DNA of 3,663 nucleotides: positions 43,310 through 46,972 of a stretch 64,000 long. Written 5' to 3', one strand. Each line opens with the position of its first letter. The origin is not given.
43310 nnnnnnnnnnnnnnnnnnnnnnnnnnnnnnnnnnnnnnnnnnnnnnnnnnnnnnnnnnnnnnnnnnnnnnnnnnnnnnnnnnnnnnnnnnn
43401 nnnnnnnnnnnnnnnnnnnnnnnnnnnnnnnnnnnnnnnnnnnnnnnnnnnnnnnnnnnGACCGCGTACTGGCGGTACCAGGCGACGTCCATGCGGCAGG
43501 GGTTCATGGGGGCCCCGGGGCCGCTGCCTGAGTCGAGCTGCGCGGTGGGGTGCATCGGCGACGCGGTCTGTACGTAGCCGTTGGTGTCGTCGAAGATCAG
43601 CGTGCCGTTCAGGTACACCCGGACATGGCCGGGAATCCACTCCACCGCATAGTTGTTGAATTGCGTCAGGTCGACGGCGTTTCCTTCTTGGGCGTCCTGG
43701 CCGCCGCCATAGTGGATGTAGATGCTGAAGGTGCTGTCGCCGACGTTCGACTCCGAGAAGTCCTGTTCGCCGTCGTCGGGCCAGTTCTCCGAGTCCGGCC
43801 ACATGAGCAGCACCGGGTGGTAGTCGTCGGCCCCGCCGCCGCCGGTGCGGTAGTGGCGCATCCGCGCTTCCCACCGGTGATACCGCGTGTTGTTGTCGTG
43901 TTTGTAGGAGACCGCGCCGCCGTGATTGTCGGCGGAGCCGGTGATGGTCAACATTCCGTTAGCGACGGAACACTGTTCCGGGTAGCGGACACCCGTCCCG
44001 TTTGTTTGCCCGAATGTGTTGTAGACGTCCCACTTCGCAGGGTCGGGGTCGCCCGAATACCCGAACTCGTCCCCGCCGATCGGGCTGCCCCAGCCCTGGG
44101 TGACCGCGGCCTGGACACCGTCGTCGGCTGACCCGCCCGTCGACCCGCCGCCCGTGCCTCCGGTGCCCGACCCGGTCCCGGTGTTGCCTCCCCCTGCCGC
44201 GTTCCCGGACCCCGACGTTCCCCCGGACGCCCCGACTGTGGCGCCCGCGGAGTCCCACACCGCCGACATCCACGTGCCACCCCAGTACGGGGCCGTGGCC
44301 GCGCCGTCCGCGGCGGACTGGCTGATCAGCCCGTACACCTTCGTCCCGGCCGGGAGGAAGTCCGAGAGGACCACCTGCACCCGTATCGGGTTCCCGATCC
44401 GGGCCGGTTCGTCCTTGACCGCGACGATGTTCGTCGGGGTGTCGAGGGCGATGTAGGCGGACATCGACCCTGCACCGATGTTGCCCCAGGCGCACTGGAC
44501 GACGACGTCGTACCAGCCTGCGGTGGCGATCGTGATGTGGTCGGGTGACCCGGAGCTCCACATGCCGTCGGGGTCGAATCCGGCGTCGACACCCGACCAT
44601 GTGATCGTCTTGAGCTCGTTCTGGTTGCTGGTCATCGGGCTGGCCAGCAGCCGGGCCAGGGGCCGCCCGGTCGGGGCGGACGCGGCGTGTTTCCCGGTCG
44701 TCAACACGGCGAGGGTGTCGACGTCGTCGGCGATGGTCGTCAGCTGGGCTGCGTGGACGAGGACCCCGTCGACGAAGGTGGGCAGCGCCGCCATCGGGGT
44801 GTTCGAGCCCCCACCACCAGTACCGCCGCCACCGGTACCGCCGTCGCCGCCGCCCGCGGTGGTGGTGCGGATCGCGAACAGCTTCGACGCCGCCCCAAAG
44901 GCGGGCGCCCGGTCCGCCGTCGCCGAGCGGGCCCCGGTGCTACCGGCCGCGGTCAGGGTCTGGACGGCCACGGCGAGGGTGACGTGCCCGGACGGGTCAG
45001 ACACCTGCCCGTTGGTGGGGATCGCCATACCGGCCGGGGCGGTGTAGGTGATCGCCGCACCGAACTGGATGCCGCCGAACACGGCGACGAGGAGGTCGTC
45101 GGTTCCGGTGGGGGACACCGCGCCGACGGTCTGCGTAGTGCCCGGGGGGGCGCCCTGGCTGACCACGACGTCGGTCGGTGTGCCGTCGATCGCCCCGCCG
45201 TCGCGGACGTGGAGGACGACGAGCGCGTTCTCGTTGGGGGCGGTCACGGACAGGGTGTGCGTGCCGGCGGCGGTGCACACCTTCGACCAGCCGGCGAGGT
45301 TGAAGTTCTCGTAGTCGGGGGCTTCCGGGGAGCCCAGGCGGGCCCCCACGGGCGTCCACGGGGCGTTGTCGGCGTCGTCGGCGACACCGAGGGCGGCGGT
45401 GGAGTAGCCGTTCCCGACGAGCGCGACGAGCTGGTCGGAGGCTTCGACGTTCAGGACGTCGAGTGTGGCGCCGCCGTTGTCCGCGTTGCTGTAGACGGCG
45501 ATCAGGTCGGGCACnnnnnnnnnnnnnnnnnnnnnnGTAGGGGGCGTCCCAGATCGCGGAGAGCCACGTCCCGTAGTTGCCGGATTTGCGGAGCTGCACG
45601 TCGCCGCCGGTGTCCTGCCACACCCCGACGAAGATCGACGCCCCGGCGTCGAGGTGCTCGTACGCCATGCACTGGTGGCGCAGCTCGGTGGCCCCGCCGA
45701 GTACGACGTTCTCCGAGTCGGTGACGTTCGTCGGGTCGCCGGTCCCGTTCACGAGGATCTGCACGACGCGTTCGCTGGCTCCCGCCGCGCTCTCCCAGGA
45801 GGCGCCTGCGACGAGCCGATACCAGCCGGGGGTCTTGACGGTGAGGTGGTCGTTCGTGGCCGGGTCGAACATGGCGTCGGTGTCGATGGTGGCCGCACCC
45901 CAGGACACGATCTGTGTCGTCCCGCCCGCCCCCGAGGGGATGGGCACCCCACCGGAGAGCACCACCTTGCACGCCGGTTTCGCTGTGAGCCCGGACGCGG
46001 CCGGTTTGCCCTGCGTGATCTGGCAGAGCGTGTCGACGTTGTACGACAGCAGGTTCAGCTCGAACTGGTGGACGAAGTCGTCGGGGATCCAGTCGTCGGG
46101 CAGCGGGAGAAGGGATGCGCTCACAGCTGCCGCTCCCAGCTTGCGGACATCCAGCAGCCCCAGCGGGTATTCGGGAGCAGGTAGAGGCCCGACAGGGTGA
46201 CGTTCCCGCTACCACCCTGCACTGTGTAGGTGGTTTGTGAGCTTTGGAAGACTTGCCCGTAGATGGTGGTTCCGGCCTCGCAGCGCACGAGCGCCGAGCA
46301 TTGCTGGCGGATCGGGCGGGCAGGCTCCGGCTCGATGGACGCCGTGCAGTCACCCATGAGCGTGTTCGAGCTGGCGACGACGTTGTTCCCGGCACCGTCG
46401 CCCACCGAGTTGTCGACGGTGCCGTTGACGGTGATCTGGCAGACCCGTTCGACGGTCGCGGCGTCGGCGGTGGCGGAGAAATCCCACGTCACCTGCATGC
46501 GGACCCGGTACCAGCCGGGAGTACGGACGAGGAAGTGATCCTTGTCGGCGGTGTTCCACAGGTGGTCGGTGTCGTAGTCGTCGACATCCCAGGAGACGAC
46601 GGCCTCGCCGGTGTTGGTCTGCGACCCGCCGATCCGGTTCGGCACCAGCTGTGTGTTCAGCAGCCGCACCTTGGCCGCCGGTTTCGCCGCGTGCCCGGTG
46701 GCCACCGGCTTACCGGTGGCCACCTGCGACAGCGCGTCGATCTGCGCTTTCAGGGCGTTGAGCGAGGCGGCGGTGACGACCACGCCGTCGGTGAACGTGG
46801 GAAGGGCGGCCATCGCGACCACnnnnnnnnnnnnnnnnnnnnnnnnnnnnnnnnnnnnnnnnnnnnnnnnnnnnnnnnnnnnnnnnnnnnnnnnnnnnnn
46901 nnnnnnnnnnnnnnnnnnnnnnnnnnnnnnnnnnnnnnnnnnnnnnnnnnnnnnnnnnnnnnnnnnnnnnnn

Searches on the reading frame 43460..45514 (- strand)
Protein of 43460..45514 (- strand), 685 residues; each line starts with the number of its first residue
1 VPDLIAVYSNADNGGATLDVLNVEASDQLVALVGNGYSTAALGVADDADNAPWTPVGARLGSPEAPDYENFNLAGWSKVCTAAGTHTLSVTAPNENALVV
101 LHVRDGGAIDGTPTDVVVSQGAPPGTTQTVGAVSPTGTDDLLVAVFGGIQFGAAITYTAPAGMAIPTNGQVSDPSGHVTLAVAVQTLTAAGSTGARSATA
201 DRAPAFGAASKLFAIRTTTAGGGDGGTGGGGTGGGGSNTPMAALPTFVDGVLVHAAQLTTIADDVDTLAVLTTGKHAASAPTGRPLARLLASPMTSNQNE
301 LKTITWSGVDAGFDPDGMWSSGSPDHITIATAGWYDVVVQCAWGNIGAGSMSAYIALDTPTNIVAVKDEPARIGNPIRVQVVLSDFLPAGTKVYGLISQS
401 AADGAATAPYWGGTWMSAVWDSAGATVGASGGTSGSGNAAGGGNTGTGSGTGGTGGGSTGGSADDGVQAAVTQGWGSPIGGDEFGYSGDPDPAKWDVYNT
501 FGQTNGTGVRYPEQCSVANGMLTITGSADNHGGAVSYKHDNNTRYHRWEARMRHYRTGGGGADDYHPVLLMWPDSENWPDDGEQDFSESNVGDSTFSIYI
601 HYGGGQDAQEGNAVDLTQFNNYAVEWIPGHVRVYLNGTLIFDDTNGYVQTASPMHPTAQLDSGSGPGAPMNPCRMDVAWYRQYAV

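Call 6: search_protein_families(library=pfam, proteins=[window:43460-45514:-], max_evalue=0.01)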
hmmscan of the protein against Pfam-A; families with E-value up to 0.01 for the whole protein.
window:43460-45514:- (685 aa): 2 families
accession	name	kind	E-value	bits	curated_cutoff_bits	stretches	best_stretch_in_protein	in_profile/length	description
PF06439.18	3keto-disac_hyd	-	0.0015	19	26.8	1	494-651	13-159/187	3-keto-disaccharide hydrolase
PF00722.28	Glyco_hydro_16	-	0.0023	17.9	22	1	516-654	15-147/175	Glycosyl hydrolases family 16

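Call 7: search_protein_families(library=phrogs, proteins=[window:43460-45514:-], max_evalue=0.001)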
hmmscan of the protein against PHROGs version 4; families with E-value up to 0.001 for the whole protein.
window:43460-45514:- (685 aa): 0 families

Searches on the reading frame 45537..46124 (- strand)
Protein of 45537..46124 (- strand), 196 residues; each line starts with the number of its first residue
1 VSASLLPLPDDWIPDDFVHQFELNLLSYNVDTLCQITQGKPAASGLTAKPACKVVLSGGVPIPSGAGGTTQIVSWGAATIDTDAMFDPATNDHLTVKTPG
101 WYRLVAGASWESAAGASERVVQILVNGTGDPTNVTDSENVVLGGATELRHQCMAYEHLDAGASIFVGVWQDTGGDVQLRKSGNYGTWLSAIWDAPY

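Call 47: search_protein_families(library=phrogs, proteins=[window:45537-46124:-], max_evalue=0.01)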
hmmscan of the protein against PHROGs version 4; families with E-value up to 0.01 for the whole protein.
window:45537-46124:- (196 aa): 2 families
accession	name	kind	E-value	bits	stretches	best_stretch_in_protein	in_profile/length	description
phrog_2826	-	unknown function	0.00031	20.5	1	69-133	405-469/536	-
phrog_737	-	tail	0.0055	16.3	1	81-173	463-562/583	minor tail protein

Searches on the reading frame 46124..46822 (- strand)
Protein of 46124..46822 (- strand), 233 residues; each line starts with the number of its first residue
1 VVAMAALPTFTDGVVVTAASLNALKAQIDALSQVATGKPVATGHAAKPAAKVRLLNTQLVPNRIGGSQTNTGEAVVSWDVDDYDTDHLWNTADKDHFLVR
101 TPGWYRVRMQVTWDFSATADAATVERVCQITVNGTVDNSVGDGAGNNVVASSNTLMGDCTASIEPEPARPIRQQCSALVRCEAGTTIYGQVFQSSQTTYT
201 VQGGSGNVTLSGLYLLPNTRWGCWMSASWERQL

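Call 47: search_protein_families(library=phrogs, proteins=[window:46124-46822:-], max_evalue=0.01)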
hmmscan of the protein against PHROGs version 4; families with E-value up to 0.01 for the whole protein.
window:46124-46822:- (233 aa): 2 families
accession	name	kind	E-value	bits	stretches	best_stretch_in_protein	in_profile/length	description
phrog_13989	-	head and packaging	1.7e-05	24.6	1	37-205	447-584/597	virion structural protein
phrog_2826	-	unknown function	0.0061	16.2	1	69-135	402-464/536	-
